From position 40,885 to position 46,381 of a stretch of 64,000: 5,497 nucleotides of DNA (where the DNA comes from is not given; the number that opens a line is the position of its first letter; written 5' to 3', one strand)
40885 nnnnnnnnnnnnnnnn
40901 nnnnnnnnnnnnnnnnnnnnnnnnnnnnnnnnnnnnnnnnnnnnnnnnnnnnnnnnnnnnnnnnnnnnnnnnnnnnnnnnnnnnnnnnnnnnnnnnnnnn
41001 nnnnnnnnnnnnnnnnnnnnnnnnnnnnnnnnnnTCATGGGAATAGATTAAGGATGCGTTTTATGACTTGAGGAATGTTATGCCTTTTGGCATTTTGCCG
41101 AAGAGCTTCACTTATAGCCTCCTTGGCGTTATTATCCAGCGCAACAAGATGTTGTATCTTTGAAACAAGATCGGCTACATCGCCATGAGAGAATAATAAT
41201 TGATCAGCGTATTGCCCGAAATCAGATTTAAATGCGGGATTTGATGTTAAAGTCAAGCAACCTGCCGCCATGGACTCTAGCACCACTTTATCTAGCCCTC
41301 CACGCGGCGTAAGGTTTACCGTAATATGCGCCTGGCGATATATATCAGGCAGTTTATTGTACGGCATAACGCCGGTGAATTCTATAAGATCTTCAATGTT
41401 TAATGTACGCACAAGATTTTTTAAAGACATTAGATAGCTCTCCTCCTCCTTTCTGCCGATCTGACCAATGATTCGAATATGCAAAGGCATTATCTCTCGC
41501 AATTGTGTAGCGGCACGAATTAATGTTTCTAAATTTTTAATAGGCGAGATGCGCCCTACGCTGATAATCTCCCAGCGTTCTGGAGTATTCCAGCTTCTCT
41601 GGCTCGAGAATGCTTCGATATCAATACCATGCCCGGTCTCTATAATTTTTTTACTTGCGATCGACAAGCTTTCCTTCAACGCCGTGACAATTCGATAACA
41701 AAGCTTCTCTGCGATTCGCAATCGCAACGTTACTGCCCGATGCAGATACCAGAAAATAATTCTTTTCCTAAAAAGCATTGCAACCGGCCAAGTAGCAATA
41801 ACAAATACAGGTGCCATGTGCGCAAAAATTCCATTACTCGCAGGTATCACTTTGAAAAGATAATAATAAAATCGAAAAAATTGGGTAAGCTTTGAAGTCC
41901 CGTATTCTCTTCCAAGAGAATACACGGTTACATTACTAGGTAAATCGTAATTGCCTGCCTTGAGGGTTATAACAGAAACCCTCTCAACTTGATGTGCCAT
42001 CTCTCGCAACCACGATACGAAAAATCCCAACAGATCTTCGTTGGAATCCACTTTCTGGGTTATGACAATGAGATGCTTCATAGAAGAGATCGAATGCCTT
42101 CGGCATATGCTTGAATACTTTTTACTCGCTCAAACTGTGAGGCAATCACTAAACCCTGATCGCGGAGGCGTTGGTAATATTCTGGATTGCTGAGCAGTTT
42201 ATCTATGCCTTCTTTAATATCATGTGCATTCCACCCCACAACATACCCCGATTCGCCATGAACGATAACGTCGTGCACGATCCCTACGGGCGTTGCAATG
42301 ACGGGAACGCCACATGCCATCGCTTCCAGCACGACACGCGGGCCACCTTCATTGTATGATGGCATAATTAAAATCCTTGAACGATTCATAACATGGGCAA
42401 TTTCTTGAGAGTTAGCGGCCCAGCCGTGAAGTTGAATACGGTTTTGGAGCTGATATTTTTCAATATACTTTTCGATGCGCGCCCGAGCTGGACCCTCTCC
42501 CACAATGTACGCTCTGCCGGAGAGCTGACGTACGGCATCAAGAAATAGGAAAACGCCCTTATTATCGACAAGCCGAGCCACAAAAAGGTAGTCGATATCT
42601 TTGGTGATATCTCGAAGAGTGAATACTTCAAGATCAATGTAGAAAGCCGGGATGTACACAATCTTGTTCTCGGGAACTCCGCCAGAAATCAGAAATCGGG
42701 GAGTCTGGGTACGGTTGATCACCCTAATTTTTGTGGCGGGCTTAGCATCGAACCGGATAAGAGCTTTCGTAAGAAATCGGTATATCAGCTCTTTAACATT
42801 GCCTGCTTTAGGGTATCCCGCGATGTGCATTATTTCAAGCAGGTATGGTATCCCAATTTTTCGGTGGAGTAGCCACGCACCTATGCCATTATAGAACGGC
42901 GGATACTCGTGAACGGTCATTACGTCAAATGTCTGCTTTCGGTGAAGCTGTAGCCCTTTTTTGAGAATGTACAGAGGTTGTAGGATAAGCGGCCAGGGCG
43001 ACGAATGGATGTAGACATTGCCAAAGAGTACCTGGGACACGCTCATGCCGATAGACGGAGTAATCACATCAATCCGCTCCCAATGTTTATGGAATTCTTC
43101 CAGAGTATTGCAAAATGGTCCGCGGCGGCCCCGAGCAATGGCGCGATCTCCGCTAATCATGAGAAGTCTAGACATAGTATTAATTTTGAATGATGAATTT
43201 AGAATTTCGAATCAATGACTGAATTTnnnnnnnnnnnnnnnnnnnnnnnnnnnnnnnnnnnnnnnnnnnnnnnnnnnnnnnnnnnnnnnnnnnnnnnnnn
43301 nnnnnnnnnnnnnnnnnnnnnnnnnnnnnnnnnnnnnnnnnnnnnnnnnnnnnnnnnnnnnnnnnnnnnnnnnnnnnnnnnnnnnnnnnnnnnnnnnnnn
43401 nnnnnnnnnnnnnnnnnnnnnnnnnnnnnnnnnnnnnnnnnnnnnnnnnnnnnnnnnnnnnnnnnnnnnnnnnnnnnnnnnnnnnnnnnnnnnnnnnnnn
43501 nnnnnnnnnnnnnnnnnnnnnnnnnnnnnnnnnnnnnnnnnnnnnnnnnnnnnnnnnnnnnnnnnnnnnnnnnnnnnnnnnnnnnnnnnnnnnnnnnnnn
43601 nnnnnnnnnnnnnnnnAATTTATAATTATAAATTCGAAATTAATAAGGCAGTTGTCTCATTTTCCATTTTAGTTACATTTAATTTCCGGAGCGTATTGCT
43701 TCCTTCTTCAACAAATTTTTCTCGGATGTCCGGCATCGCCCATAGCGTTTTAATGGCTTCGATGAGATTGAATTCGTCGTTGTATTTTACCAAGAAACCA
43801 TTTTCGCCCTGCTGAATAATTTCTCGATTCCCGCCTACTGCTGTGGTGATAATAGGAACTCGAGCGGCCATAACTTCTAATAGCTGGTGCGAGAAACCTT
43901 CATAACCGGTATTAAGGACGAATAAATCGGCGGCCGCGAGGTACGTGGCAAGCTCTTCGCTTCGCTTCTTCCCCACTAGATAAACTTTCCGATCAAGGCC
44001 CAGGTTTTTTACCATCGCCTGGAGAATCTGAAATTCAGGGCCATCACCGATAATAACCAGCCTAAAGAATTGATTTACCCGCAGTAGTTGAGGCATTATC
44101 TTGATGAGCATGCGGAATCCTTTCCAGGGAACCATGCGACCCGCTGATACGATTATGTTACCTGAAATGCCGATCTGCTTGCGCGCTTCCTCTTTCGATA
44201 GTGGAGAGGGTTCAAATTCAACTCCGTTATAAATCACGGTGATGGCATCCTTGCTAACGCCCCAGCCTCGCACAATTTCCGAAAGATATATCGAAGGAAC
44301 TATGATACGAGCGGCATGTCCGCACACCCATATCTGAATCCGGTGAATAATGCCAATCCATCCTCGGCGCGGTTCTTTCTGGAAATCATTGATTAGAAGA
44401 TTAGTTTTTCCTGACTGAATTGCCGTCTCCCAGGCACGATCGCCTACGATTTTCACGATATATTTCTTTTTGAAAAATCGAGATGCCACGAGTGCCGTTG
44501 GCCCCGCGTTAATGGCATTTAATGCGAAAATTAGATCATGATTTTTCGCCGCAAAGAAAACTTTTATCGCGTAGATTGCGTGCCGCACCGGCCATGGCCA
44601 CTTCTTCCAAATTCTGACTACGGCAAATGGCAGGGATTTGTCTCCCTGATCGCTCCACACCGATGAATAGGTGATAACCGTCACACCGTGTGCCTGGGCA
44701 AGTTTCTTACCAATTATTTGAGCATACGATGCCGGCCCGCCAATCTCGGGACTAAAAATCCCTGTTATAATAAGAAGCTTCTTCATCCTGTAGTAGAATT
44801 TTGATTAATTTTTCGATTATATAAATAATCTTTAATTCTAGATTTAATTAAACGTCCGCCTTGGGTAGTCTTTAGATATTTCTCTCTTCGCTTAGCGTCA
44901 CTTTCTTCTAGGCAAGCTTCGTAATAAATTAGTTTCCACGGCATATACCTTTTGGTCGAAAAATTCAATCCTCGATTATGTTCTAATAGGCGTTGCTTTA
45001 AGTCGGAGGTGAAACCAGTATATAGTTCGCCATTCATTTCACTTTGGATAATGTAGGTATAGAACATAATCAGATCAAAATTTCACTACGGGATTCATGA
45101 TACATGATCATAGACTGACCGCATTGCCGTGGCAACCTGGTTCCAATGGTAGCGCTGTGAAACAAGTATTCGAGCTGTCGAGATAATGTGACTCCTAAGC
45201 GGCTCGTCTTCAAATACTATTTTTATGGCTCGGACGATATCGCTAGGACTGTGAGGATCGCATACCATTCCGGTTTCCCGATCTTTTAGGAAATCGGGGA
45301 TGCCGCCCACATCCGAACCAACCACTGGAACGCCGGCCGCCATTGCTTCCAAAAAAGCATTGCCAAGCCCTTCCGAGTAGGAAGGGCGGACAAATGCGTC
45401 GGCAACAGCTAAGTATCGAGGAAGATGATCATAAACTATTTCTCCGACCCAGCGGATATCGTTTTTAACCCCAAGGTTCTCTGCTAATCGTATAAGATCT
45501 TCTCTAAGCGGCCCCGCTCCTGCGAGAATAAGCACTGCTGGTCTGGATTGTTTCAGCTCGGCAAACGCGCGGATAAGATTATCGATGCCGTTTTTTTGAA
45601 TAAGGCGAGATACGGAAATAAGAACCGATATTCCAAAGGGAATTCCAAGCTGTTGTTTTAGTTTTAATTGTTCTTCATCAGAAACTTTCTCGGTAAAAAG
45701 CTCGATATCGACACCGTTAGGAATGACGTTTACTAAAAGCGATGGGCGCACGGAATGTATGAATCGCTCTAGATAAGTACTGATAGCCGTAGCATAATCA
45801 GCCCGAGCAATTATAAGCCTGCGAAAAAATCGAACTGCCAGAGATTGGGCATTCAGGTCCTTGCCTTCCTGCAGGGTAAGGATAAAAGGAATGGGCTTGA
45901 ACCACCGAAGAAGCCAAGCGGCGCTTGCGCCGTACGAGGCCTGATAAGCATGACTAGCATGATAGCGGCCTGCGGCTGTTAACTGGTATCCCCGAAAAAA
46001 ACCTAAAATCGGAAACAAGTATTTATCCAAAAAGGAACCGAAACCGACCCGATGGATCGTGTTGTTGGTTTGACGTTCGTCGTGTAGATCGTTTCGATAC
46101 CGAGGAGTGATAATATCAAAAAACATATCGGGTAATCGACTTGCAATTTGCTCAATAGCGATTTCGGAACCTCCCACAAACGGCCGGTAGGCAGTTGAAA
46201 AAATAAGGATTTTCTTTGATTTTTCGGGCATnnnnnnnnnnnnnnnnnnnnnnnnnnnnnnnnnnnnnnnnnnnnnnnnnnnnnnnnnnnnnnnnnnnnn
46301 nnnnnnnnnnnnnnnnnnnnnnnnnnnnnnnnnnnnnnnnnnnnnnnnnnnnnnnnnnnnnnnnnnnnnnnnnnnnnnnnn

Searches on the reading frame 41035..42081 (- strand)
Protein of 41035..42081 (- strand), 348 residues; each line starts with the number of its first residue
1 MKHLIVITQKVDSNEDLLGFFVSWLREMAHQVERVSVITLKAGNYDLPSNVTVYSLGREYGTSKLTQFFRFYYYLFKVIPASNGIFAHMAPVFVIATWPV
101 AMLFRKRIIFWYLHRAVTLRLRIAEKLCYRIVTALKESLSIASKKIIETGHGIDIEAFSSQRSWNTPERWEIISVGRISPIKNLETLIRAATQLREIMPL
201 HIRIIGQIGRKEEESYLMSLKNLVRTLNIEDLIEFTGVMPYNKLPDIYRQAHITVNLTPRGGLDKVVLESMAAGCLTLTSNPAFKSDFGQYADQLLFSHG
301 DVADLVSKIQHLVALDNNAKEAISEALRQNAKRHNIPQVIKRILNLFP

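Call 52: search_protein_families(library=pfam, proteins=[window:41035-42081:-], max_evalue=0.00001)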
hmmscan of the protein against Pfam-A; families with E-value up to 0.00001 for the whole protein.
window:41035-42081:- (348 aa): 3 families
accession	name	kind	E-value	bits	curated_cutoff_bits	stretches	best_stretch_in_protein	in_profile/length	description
PF00534.26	Glycos_transf_1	-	3.4e-19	69.4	26.4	1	167-326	13-169/172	Glycosyl transferases group 1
PF13692.12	Glyco_trans_1_4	-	2.4e-16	60.7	27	1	172-313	4-140/142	Glycosyl transferases group 1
PF13524.12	Glyco_trans_1_2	-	5e-08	33.5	25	1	188-344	6-143/144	Glycosyl transferase-like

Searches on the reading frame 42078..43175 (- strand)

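Call 53: search_protein_families(library=pfam, proteins=[window:42078-43175:-], max_evalue=0.00001)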
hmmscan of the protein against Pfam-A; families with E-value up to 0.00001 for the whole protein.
window:42078-43175:- (365 aa): 4 families
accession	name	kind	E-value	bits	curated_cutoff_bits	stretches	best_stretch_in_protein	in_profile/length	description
PF00534.26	Glycos_transf_1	-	5.3e-37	127.4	26.4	1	191-341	13-169/172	Glycosyl transferases group 1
PF13692.12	Glyco_trans_1_4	-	6.8e-30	104.6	27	1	196-330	4-142/142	Glycosyl transferases group 1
PF20706.3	GT4-conflict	-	3.7e-08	33.2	26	1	195-294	199-310/385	Family 4 Glycosyltransferase in conflict systems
PF13524.12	Glyco_trans_1_2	-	5.3e-06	26.9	25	1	211-341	5-125/144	Glycosyl transferase-like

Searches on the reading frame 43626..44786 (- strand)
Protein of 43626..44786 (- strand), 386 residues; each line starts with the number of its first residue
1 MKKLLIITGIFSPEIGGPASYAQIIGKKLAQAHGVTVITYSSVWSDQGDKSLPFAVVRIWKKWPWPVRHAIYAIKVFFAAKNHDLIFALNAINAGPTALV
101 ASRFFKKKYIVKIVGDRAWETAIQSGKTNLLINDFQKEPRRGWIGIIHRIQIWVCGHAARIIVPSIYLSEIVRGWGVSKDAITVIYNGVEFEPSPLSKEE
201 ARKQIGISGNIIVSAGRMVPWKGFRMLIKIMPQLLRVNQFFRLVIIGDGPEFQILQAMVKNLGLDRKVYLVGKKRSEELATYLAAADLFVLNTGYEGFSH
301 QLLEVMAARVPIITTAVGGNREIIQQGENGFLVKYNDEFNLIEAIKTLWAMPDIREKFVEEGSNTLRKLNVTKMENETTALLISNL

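Call 53: search_protein_families(library=pfam, proteins=[window:43626-44786:-], max_evalue=0.00001)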
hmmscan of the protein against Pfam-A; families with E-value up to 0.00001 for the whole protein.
window:43626-44786:- (386 aa): 4 families
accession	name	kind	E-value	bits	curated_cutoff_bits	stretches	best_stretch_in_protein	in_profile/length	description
PF00534.26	Glycos_transf_1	-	1.9e-38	132.2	26.4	1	198-363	2-170/172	Glycosyl transferases group 1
PF13692.12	Glyco_trans_1_4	-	1e-32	113.8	27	1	210-349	2-140/142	Glycosyl transferases group 1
PF13439.12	Glyco_transf_4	-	5e-11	43.4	28.5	1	15-190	1-167/170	Glycosyltransferase Family 4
PF13579.12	Glyco_trans_4_4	-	8.4e-10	39.6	29.7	1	16-188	1-158/158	Glycosyl transferase 4-like domain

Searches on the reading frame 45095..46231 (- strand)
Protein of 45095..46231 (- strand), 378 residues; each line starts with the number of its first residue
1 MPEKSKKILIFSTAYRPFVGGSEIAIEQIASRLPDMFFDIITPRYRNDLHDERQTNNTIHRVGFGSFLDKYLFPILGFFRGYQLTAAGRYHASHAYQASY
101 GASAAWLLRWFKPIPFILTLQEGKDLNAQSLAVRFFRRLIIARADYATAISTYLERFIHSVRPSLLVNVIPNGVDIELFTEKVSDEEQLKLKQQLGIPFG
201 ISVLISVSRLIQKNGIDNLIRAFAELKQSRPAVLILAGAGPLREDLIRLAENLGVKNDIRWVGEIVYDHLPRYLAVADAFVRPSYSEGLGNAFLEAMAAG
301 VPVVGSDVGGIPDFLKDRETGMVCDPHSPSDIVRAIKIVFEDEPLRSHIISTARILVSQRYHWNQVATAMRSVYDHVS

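Call 53: search_protein_families(library=pfam, proteins=[window:45095-46231:-], max_evalue=0.00001)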
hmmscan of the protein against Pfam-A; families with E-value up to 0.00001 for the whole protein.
window:45095-46231:- (378 aa): 6 families
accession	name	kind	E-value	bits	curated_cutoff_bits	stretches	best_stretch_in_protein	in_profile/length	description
PF00534.26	Glycos_transf_1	-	2e-41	141.9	26.4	1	190-354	4-170/172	Glycosyl transferases group 1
PF13692.12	Glyco_trans_1_4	-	1.9e-33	116.1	27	1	203-342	3-142/142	Glycosyl transferases group 1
PF13439.12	Glyco_transf_4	-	1.2e-11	45.4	28.5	1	19-177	1-169/170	Glycosyltransferase Family 4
PF13579.12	Glyco_trans_4_4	-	2.2e-11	44.8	29.7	1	20-173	1-158/158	Glycosyl transferase 4-like domain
PF13524.12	Glyco_trans_1_2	-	9.7e-08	32.5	25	1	258-370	28-142/144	Glycosyl transferase-like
PF20706.3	GT4-conflict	-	1.5e-07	31.2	26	1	268-369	273-384/385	Family 4 Glycosyltransferase in conflict systems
